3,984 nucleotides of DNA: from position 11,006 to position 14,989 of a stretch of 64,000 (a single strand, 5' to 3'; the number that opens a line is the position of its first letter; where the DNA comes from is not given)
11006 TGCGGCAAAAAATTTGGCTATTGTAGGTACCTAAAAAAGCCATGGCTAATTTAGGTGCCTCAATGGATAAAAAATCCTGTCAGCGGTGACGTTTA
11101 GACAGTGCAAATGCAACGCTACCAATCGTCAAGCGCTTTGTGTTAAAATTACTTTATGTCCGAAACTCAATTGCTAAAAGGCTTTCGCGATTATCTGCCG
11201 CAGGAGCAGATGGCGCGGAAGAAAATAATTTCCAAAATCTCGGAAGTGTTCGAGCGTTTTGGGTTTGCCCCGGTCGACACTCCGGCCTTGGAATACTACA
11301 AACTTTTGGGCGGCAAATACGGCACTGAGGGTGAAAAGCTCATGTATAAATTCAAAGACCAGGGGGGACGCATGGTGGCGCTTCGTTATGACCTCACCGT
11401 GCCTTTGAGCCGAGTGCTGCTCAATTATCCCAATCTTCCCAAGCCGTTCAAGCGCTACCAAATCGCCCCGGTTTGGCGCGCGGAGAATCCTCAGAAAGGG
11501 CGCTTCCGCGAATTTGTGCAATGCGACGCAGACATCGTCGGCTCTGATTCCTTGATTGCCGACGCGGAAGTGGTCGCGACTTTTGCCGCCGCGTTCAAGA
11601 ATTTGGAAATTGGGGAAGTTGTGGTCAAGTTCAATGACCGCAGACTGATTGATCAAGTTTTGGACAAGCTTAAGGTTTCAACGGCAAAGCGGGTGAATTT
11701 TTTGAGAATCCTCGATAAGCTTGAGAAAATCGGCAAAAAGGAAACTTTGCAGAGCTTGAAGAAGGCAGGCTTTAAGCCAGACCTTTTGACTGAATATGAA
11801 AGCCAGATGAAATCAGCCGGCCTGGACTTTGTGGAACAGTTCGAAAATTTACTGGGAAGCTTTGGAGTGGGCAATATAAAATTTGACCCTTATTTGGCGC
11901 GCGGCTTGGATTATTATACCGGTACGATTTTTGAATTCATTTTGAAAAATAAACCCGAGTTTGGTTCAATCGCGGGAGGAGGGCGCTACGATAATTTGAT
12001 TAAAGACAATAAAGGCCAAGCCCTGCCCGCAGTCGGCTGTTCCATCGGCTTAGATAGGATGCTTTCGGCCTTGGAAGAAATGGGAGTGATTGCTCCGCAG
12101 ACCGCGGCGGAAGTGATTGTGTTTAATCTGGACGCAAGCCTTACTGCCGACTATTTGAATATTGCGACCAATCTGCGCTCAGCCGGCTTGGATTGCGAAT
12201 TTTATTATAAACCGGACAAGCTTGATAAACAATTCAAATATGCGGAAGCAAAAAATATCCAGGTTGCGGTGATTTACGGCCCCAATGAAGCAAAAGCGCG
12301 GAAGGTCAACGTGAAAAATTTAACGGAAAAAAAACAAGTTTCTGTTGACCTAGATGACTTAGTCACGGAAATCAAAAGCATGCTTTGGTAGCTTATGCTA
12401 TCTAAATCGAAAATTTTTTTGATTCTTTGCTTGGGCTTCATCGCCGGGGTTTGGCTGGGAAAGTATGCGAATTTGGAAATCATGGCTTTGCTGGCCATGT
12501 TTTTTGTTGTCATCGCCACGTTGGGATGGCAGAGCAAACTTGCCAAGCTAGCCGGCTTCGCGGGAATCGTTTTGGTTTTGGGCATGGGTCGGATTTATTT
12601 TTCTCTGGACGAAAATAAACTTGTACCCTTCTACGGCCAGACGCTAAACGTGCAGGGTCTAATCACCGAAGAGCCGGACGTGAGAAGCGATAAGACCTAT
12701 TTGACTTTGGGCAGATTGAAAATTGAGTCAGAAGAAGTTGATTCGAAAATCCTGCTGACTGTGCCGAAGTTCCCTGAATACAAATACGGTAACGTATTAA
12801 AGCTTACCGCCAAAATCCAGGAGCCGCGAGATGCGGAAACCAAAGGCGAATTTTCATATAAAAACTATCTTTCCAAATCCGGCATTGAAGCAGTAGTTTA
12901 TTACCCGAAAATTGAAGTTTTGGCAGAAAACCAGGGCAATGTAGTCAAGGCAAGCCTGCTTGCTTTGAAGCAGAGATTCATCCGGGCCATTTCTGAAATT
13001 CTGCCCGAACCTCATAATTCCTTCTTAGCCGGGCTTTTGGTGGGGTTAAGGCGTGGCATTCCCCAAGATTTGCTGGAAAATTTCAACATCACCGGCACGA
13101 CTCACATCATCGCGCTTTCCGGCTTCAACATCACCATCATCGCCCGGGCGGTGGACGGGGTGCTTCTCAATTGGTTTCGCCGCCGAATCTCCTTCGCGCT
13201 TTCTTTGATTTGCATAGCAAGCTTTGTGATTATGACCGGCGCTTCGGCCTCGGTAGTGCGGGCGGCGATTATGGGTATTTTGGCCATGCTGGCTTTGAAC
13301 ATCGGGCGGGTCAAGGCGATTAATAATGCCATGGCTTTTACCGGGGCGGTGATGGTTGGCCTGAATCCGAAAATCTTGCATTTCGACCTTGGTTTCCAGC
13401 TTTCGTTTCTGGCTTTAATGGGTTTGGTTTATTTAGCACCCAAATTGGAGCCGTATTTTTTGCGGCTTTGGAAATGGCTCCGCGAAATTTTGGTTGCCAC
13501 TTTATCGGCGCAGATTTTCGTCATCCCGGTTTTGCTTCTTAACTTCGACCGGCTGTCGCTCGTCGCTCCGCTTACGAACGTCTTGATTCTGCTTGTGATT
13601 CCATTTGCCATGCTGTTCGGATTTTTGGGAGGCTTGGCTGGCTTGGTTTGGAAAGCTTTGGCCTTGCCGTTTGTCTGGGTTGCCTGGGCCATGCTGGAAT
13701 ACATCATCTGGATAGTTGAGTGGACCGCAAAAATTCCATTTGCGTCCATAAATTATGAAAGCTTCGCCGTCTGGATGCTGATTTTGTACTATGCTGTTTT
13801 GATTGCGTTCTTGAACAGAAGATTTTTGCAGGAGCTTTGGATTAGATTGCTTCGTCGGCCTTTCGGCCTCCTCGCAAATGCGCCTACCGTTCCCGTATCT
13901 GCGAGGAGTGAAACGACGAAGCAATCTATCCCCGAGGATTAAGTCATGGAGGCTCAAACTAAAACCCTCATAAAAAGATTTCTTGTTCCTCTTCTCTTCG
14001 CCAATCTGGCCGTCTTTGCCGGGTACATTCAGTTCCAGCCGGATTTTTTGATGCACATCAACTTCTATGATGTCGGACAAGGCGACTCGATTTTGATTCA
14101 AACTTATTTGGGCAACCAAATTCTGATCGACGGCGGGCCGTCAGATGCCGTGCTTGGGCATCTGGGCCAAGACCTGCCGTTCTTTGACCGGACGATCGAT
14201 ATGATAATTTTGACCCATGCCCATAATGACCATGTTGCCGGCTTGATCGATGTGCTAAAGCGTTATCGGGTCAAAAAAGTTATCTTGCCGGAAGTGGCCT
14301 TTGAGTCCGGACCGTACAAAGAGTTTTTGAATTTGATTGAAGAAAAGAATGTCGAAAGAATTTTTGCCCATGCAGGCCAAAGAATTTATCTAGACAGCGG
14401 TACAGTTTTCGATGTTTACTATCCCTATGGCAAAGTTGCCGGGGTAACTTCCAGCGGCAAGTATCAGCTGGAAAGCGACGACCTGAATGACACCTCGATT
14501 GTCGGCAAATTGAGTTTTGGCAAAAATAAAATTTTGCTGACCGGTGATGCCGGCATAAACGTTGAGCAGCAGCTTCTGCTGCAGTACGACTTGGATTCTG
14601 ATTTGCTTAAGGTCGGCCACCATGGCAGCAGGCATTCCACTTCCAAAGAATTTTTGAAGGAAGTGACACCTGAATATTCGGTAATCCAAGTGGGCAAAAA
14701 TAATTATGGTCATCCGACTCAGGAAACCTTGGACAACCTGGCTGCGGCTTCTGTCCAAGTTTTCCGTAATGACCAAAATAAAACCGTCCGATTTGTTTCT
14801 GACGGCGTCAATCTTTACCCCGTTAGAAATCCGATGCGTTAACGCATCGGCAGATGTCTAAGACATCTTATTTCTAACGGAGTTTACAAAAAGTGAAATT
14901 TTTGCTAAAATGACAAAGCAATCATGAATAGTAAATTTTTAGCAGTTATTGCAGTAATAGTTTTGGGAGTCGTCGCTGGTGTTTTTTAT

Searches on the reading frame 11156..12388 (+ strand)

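Call 70: search_protein_families(library=pfam, proteins=[window:11156-12388:+], max_evalue=0.00001)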
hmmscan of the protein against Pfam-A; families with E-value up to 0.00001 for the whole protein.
window:11156-12388:+ (411 aa): 4 families
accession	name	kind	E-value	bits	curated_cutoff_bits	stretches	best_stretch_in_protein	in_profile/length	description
PF13393.11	tRNA-synt_His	-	1.2e-47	163.1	25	1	9-301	1-307/308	Histidyl-tRNA synthetase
PF03129.25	HGTP_anticodon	-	1.5e-16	60.8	21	1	320-408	2-93/94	Anticodon binding domain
PF00152.25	tRNA-synt_2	-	3.2e-08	33.4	25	0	18-195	22-175/308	tRNA synthetases class II (D, K and N)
PF00587.30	tRNA-synt_2b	-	9.4e-06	26.2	29.3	0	64-188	1-124/179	tRNA synthetase class II core domain (G, H, P, S and T)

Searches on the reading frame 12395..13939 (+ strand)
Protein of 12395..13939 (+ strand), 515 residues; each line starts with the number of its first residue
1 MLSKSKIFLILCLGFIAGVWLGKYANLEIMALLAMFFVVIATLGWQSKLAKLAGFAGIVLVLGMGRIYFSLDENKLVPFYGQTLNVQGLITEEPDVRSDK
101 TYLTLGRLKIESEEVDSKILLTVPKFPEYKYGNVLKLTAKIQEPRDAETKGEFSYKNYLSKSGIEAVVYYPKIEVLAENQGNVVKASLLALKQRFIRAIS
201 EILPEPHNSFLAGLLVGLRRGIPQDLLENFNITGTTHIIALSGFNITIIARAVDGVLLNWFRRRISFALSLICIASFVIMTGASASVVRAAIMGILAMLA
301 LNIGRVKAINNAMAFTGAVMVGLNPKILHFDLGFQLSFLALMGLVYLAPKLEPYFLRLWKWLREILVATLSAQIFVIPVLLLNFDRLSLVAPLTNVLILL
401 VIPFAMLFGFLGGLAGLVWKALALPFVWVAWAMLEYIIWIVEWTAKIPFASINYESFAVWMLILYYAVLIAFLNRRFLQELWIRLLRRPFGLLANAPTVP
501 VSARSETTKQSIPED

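Call 70: search_protein_families(library=pfam, proteins=[window:12395-13939:+], max_evalue=0.00001)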
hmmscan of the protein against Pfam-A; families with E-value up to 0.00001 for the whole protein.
window:12395-13939:+ (515 aa): 2 families
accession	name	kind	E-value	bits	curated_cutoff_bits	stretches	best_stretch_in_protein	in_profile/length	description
PF03772.21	Competence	-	1.1e-49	169.7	23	1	214-473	1-264/270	Competence protein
PF13567.11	DUF4131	-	5.8e-21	75.3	31.6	1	30-175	8-164/165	Domain of unknown function (DUF4131)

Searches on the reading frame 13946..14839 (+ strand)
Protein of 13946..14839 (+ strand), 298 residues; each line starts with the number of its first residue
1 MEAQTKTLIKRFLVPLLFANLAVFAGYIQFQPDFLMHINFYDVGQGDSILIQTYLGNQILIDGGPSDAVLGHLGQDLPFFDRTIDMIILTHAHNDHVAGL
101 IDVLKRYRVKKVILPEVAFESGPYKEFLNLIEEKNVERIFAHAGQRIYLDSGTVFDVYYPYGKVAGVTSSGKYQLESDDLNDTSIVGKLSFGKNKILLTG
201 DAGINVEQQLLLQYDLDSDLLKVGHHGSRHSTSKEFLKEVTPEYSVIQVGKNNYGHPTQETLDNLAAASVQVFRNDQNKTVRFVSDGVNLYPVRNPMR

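Call 70: search_protein_families(library=pfam, proteins=[window:13946-14839:+], max_evalue=0.00001)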
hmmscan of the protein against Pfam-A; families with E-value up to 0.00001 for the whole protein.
window:13946-14839:+ (298 aa): 2 families
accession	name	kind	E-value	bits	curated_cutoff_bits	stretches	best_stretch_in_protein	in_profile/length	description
PF00753.33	Lactamase_B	-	1.1e-17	65.1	22.7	1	42-250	2-195/196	Metallo-beta-lactamase superfamily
PF12706.13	Lactamase_B_2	-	5.4e-07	29.9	27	1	58-108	2-54/200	Beta-lactamase superfamily domain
